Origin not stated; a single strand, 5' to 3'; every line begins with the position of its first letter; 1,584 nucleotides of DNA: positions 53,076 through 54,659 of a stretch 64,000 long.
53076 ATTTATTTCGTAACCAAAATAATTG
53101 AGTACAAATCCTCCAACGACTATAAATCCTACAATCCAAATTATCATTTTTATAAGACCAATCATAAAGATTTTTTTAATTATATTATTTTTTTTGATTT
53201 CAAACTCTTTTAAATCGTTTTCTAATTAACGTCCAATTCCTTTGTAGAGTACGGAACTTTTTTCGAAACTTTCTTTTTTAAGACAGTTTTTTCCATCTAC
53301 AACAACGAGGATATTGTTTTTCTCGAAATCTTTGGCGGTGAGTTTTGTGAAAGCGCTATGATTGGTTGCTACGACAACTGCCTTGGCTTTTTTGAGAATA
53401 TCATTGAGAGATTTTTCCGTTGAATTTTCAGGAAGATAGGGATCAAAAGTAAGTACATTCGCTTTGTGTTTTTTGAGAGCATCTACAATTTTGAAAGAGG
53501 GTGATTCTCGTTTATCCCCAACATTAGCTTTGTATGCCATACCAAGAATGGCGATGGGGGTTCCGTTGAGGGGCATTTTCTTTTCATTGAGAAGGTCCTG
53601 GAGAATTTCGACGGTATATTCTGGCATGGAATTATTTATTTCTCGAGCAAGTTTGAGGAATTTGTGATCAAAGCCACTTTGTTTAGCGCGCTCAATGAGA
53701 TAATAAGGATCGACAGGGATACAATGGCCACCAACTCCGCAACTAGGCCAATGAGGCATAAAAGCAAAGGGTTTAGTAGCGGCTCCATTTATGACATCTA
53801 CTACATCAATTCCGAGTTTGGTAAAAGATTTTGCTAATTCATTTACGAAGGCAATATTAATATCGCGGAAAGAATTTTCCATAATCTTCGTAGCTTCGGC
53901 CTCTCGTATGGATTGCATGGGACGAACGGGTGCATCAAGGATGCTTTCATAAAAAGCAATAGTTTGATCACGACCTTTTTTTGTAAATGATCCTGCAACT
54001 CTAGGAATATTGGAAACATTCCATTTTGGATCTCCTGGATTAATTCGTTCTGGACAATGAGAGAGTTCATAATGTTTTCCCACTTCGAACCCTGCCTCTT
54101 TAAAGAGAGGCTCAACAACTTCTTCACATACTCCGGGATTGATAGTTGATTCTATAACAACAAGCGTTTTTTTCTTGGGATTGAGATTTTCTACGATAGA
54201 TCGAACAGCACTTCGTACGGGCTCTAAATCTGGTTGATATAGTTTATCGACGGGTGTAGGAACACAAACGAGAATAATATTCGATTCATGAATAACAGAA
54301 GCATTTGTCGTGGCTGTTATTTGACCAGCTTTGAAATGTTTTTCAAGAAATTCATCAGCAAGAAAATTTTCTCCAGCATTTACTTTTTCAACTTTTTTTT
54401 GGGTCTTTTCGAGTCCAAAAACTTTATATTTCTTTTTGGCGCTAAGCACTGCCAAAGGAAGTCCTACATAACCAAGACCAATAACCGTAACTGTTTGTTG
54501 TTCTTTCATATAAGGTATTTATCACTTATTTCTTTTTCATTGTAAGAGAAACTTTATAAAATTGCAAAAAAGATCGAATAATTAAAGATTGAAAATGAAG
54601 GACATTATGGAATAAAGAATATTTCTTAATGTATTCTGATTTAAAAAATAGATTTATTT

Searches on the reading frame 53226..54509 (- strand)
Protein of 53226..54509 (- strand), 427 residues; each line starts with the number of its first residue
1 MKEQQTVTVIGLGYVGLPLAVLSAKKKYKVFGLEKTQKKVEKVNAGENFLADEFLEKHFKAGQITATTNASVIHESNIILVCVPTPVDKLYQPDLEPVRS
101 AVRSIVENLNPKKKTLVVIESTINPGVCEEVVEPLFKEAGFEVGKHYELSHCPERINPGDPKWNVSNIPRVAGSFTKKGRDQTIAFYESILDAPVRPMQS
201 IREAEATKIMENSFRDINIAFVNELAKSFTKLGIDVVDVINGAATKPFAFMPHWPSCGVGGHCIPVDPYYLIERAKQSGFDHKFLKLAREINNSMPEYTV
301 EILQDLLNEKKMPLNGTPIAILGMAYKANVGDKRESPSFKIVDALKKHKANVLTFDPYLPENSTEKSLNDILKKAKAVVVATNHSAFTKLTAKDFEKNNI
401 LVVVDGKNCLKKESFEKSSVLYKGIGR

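Call 65: search_protein_families(library=pfam, proteins=[window:53226-54509:-], max_evalue=0.0001)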
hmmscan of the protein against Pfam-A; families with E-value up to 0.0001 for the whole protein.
window:53226-54509:- (427 aa): 5 families
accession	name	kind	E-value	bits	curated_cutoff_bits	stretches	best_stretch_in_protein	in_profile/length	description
PF03721.20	UDPG_MGDP_dh_N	-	8.6e-36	123.7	27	1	6-179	2-179/187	UDP-glucose/GDP-mannose dehydrogenase family, NAD binding domain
PF00984.24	UDPG_MGDP_dh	-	2.1e-29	101.9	25.4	1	202-293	1-93/94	UDP-glucose/GDP-mannose dehydrogenase family, central domain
PF03720.21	UDPG_MGDP_dh_C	-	1.8e-21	76.9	30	1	320-411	1-102/103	UDP-glucose/GDP-mannose dehydrogenase family, UDP binding domain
PF03446.21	NAD_binding_2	-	1.1e-06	29.2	21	1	7-133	2-105/161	NAD binding domain of 6-phosphogluconate dehydrogenase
PF01210.29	NAD_Gly3P_dh_N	-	7.6e-05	23.2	23.1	0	7-86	2-80/158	NAD-dependent glycerol-3-phosphate dehydrogenase N-terminus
